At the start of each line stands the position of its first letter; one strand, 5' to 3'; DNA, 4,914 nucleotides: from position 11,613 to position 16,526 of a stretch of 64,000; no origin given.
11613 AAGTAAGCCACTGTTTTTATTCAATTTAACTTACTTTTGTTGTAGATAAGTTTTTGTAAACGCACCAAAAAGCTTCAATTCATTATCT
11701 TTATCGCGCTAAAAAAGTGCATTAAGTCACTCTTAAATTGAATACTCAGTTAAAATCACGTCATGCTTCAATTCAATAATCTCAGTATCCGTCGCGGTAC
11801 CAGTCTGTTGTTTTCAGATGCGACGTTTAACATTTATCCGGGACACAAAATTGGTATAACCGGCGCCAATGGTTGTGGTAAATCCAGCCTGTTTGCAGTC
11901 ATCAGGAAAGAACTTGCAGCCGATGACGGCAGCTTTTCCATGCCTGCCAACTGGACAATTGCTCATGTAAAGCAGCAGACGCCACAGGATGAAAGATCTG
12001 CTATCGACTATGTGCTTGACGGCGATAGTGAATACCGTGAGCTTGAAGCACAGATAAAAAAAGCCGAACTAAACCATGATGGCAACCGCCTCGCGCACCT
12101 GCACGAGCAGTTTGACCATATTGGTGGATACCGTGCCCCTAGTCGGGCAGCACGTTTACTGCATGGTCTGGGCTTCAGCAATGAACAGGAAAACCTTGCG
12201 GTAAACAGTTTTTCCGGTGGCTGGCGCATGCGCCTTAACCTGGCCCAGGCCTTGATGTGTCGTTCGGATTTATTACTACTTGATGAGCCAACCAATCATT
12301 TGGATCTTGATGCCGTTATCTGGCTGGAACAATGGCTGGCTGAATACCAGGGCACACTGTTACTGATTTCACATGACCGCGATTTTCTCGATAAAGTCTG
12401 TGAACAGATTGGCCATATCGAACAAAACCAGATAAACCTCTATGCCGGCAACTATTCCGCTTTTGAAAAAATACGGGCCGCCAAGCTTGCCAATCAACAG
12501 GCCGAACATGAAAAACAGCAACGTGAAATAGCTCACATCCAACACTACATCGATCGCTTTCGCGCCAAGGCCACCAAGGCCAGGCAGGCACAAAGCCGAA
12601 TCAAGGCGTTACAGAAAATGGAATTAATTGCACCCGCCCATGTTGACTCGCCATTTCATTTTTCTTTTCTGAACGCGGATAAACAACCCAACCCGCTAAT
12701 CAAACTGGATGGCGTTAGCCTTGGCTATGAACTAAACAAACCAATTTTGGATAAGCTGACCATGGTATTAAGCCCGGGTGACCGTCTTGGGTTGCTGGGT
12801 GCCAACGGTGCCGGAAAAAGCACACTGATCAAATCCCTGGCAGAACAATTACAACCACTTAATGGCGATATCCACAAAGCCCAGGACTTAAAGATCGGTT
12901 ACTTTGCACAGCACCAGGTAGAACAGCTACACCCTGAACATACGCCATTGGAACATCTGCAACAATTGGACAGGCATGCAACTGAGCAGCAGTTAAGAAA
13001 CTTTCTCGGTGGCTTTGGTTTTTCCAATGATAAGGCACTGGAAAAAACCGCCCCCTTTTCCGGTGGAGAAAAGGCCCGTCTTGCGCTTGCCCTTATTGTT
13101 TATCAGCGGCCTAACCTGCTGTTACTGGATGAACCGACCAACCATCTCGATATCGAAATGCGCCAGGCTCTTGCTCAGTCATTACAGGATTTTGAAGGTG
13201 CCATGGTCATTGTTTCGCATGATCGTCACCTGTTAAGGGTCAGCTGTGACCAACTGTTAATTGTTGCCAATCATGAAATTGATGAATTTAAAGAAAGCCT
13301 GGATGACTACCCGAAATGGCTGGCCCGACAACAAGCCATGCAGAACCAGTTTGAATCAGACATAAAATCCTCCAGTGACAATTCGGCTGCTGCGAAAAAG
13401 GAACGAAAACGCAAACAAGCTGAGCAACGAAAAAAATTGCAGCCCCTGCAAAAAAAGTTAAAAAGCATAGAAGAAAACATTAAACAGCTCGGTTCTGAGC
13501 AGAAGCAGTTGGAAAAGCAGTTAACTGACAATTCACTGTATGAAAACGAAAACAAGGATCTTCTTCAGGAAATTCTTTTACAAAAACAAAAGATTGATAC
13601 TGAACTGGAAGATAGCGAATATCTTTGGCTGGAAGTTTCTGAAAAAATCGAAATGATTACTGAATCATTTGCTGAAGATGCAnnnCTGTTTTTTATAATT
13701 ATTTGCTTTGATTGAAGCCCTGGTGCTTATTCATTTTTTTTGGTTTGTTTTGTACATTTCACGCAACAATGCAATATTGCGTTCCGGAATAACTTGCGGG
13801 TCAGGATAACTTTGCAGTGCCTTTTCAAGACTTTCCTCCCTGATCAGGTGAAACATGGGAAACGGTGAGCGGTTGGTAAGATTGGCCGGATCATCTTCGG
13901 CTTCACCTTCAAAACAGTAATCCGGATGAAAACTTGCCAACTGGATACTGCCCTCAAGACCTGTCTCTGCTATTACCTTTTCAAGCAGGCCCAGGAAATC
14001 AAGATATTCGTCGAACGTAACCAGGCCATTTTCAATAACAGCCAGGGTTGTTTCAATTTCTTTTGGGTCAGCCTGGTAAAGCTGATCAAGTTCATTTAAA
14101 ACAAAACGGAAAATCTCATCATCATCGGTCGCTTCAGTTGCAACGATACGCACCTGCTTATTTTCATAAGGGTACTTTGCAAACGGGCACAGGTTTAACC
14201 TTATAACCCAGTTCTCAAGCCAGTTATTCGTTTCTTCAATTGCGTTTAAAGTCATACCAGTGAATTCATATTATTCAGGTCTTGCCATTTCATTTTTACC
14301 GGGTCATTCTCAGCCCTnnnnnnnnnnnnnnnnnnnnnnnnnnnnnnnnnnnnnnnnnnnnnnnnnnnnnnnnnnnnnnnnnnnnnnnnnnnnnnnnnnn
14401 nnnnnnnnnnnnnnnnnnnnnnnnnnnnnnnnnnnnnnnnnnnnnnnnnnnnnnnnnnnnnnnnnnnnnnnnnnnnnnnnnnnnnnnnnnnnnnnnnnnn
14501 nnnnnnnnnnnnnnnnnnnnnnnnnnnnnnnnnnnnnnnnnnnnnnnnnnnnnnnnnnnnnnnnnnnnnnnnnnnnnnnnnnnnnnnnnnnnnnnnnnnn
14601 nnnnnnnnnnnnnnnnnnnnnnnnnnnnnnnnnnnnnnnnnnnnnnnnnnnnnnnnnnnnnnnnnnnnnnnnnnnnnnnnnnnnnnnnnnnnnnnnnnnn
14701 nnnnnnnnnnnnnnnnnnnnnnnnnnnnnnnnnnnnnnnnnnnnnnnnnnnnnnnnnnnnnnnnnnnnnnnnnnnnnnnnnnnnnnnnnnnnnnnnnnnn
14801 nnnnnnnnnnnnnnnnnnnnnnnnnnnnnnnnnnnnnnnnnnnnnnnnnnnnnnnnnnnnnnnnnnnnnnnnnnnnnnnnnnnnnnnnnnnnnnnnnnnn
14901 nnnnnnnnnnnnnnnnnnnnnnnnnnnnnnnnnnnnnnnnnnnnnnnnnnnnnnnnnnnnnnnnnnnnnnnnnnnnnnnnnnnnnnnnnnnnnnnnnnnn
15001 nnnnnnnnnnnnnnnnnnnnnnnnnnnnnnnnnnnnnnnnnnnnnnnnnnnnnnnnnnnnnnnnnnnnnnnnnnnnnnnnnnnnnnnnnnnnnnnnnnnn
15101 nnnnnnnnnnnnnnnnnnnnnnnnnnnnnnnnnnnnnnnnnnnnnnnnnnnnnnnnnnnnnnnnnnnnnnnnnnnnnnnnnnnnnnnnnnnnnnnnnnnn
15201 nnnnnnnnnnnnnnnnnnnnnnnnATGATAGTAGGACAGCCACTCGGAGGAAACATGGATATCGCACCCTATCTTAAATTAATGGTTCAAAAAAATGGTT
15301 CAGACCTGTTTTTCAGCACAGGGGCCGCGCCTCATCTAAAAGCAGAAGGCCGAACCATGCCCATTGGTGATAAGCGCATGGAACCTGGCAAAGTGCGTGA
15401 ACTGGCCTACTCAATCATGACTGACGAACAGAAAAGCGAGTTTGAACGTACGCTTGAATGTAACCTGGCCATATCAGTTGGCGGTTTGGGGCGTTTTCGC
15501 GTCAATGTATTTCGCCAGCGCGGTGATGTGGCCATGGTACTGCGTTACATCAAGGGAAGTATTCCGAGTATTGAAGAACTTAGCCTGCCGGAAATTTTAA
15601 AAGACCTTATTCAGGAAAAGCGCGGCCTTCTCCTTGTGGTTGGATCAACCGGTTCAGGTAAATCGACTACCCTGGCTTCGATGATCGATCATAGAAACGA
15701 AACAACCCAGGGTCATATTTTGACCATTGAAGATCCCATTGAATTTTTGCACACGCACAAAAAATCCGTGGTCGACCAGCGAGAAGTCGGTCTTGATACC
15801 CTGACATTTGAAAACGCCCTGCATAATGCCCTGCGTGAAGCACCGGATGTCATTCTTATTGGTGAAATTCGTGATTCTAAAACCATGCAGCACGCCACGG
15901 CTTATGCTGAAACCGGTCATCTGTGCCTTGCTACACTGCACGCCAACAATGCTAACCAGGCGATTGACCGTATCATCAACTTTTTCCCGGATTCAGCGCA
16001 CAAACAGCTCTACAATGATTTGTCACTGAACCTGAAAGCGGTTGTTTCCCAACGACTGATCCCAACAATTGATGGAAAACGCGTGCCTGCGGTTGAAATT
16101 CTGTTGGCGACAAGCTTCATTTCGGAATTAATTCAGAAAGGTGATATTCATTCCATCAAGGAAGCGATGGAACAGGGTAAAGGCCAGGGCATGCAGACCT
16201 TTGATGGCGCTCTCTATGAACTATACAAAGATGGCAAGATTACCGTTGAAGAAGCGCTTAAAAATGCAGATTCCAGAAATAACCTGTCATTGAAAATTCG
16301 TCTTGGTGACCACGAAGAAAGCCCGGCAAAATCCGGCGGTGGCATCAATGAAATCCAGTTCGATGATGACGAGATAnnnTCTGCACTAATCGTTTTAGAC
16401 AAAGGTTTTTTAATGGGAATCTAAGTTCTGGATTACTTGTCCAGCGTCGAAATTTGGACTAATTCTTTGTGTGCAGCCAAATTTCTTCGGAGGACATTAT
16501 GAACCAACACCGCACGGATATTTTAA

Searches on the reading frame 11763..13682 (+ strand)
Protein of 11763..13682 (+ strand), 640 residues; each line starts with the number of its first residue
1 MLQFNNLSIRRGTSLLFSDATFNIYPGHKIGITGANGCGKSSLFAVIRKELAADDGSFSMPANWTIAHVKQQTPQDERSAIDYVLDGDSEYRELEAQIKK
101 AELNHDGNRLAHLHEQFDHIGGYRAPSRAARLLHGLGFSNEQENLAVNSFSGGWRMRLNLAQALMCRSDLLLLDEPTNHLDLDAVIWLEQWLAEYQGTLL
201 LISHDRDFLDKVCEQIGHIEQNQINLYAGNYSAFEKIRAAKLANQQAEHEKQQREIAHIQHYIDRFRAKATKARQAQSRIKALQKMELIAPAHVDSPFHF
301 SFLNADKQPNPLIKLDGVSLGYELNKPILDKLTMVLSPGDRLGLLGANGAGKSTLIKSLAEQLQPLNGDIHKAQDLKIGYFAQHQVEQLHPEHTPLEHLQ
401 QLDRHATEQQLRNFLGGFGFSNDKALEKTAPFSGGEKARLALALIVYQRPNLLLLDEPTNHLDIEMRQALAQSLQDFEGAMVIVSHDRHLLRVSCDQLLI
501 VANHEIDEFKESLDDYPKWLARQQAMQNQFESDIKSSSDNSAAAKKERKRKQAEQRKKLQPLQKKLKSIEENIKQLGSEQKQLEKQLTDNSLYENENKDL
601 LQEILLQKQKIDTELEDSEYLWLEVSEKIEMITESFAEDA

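Call 82: search_protein_families(library=ncbifam, proteins=[window:11763-13682:+], max_evalue=1e-10)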
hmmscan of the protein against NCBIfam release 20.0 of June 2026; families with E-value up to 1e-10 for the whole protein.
window:11763-13682:+ (640 aa): 177 families (the best 25 are shown)
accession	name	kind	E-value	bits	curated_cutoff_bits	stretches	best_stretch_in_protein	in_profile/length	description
NF007921.0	PRK10636.1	equivalog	1.5e-263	875.8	917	1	1-636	1-635/638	ABC transporter ATP-binding protein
NF000355.4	ribo_prot_ABC_F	equivalog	7e-118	394.6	380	2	2-281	3-249/499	ribosomal protection-like ABC-F family protein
NF011646.0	PRK15064.1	equivalog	1.1e-115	387.1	762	1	1-516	1-523/530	ABC-F family ATPase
NF050005.1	ABC_ATPase_Uup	equivalog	2.4e-105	353.1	900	1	2-625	4-632/636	ATP-binding cassette ATPase Uup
NF008358.0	PRK11147.1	equivalog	9.2e-97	324.8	936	1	8-625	10-628/635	ABC transporter ATP-binding protein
NF000514.1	ABCF_OptrA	exception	3.1e-93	313.3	1450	1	108-590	141-615/655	ABC-F type ribosomal protection protein OptrA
TIGR03719.1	ABC_ABC_ChvD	subfamily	1e-88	298.3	806.75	1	91-524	103-537/552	energy-dependent translational throttle protein EttA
NF008775.0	PRK11819.1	equivalog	1.3e-88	298.1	599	1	89-524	103-539/556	energy-dependent translational throttle protein EttA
NF000169.2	ABCF_Sal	exception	1.2e-84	284.9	725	2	269-506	274-506/542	Sal family ABC-F type ribosomal protection protein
NF000170.2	ABCF_Vga_all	exception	8.6e-77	258.8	725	2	5-284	7-210/521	Vga family ABC-F type ribosomal protection protein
NF043038.1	ABCF_CplR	exception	7.8e-74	249.3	780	2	325-604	298-541/544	ABC-F type ribosomal protection protein CplR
NF000171.1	ABCF_producer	exception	5e-73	246.4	800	2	10-263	12-277/541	TlrC/CarA/OleB/SrmB family ABC-F type ribosomal protection protein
NF000168.2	ABCF_Msr_all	exception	2.4e-69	234.2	680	2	313-586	6-258/487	Msr family ABC-F type ribosomal protection protein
NF000167.2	ABCF_Lsa_all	exception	1e-63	216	750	3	147-266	115-233/492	Lsa family ABC-F type ribosomal protection protein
NF000166.1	ABCF_CarA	exception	1.1e-59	202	1050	2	18-262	22-286/556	ABC-F type ribosomal protection protein Car(A)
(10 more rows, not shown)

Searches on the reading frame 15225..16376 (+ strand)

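Call 82: search_protein_families(library=ncbifam, proteins=[window:15225-16376:+], max_evalue=1e-10)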
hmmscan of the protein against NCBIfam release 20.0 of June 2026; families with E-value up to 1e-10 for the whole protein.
window:15225-16376:+ (384 aa): 15 families
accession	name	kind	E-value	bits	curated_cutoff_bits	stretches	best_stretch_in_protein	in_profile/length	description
TIGR01420.1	pilT_fam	subfamily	3.2e-134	447.5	319.1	1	14-352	3-342/343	PilT/PilU family type 4a pilus ATPase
TIGR02525.1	plasmid_TraJ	equivalog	2.7e-46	158.2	368.3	1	93-344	104-363/372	plasmid transfer ATPase TraJ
NF041000.1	ATPase_ComGA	equivalog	4.3e-37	127.6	300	1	103-281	95-267/267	competence type IV pilus ATPase ComGA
TIGR02524.1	dot_icm_DotB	equivalog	7.4e-36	124.1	463.3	1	24-324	17-333/358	Dot/Icm type IV secretion system ATPase DotB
TIGR02533.1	type_II_gspE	equivalog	4.8e-34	117.8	630.25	1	124-279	234-379/486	type II secretion system ATPase GspE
TIGR02538.1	type_IV_pilB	equivalog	5.7e-30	104.4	675.65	1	124-253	307-432/564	type IV-A pilus assembly ATPase PilB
NF007755.0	PRK10436.1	equivalog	3.1e-29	101.9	617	1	116-279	198-355/465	type II secretion system protein GspE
NF053534.1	T4PilAsmATPsTfpB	equivalog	1.1e-27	96.7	850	1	126-252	329-451/584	type IV pilus assembly ATPase TfpB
TIGR02788.1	VirB11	equivalog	7e-18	64.7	249.95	1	122-258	134-270/308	P-type DNA transfer ATPase VirB11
TIGR02782.1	TrbB_P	equivalog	2.4e-17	63.2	304.55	1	123-258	127-260/303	P-type conjugative transfer ATPase TrbB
TIGR03819.1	heli_sec_ATPase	hypoth_equivalog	2.3e-16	59.9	373.15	1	121-248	167-295/340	TadA family conjugal transfer-associated ATPase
NF058587.1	archaellum_moto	equivalog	1.6e-15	56.9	550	1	134-250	276-393/527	archaellum flagellar ATPase motor FlaI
NF010469.0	PRK13894.1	subfamily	2.2e-15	56.8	508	1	123-252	140-266/320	conjugal transfer ATPase TrbB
NF010425.0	PRK13851.1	equivalog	9.1e-13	47.8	461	1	121-268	151-298/344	type IV secretion system protein VirB11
NF010407.0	PRK13833.1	subfamily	7.6e-12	45.3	499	1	124-275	136-284/323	conjugal transfer protein TrbB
